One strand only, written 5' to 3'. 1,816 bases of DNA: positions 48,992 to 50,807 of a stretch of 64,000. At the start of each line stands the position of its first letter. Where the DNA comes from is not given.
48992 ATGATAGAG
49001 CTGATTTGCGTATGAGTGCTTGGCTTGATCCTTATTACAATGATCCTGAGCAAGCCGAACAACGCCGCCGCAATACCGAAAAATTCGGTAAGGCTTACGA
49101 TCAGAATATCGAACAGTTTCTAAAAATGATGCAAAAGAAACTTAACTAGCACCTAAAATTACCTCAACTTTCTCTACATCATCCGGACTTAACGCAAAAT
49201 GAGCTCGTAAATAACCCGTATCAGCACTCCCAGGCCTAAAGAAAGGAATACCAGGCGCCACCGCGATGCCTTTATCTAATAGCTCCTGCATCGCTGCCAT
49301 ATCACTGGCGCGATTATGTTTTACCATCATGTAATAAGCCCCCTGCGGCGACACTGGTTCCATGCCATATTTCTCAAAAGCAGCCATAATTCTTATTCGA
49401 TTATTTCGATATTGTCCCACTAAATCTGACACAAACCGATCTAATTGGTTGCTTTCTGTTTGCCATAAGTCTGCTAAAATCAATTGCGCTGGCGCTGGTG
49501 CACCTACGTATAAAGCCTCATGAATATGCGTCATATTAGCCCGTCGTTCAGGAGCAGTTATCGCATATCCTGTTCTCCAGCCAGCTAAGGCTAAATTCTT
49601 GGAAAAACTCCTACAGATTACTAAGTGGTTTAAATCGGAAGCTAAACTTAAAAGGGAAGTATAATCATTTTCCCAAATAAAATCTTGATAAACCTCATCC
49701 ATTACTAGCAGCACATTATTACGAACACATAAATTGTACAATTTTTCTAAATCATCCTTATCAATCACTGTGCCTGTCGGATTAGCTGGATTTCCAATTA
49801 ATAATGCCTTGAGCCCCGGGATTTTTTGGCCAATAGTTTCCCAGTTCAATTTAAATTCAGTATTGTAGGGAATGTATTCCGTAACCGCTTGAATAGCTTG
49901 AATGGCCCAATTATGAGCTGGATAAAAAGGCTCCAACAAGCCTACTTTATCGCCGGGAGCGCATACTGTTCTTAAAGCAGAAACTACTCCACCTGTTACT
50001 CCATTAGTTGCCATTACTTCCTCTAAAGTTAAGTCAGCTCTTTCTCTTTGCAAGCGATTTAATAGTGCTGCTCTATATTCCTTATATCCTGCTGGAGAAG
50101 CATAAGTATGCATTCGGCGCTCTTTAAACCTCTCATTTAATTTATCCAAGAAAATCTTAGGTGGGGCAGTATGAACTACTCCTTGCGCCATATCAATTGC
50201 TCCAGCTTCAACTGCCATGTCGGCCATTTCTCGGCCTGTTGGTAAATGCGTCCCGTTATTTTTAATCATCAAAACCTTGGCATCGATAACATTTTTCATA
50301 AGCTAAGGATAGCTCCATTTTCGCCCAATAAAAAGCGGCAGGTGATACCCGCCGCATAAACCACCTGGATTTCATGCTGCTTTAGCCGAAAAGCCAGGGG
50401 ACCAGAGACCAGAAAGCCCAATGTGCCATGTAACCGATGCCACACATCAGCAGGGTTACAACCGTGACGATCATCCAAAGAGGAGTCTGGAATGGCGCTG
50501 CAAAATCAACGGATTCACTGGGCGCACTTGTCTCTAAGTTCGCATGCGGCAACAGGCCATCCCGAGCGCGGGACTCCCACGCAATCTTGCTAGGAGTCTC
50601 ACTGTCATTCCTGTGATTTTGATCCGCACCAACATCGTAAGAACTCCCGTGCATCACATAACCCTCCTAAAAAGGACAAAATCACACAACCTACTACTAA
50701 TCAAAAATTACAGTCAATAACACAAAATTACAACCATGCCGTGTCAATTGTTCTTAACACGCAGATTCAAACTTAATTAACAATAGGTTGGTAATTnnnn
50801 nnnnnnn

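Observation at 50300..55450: Compact five-gene YcaO-SagB-precursor-peptidase operon: a candidate microcin-B17-like LAP/TOMM biosynthetic cluster in a reduced-genome bacterium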

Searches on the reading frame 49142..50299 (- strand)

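Call 3: search_protein_families(library=pfam, proteins=[window:49142-50299:-], max_evalue=0.01)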
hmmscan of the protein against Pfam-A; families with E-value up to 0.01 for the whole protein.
window:49142-50299:- (385 aa): 1 family
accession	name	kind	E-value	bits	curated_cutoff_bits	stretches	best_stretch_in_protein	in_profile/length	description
PF00155.27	Aminotran_1_2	-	1.2e-54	186.3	19.7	1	35-377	4-356/361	Aminotransferase class I and II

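Call 4: search_protein_families(library=ncbifam, proteins=[window:49142-50299:-], max_evalue=0.01)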
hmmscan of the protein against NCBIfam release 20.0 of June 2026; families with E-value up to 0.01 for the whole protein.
window:49142-50299:- (385 aa): 73 families (the best 25 are shown)
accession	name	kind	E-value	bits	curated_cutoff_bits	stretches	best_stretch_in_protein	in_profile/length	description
NF041364.1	GntC_guanitoxin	equivalog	1.6e-53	181.9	415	1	36-377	2-348/356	guanitoxin biosynthesis PLP-dependent (S)-gamma-hydroxy-L-arginine cyclodehydratase GntC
NF005305.0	PRK06836.1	equivalog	1.8e-49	169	376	1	35-377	37-382/396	pyridoxal phosphate-dependent aminotransferase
NF006569.0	PRK09082.1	subfamily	1.2e-43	149.7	420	1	24-369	22-370/386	methionine aminotransferase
NF004621.0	PRK05957.1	equivalog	9.2e-43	146.4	498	1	31-368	26-364/389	pyridoxal phosphate-dependent aminotransferase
NF041091.1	asp_aminotase_Arch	equivalog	1.1e-42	146.2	550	1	47-377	42-366/376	aspartate aminotransferase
NF005732.0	PRK07550.1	equivalog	4.4e-42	144.5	366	1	32-369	32-370/389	aminotransferase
NF004770.0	PRK06108.1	subfamily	1.6e-39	135.8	422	1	66-377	69-383/396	pyridoxal phosphate-dependent aminotransferase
NF005855.0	PRK07777.1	equivalog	8.7e-39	133.9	553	1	24-355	20-357/391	pyridoxal phosphate-dependent aminotransferase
NF005816.0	PRK07682.1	equivalog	9.6e-39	133.1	620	1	60-376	56-373/390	aminotransferase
NF005744.0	PRK07568.1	subfamily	1.5e-38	132.6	389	1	45-328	43-326/398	pyridoxal phosphate-dependent aminotransferase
NF006488.0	PRK08912.1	equivalog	2.4e-38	132.1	498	1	24-369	18-367/387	aminotransferase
TIGR03540.1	DapC_direct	equivalog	2e-36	125.7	593.25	1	34-375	31-373/383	LL-diaminopimelate aminotransferase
TIGR01141.1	hisC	equivalog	1.9e-35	122.4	276.55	1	53-347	41-315/349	histidinol-phosphate transaminase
NF006514.0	PRK08960.1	equivalog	3.6e-35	121.5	554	1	64-355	63-356/388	pyridoxal phosphate-dependent aminotransferase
NF005817.0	PRK07683.1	equivalog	1.6e-34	119.3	575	1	60-377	55-372/387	aminotransferase A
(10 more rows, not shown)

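Call 86: search_protein_families(library=padloc, proteins=[window:49142-50299:-], max_evalue=0.001)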
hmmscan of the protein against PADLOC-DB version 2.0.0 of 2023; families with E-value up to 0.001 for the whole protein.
window:49142-50299:- (385 aa): 0 families

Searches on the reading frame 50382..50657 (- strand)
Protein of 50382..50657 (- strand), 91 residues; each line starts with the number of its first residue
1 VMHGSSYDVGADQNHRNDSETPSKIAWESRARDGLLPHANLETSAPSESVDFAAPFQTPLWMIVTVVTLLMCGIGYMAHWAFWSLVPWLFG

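Call 3: search_protein_families(library=pfam, proteins=[window:50382-50657:-], max_evalue=0.01)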
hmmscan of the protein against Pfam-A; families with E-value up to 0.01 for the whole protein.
window:50382-50657:- (91 aa): 0 families

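Call 4: search_protein_families(library=ncbifam, proteins=[window:50382-50657:-], max_evalue=0.01)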
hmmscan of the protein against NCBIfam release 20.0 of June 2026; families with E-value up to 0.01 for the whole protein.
window:50382-50657:- (91 aa): 0 families

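Call 86: search_protein_families(library=padloc, proteins=[window:50382-50657:-], max_evalue=0.001)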
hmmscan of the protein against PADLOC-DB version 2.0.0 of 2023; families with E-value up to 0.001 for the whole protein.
window:50382-50657:- (91 aa): 0 families
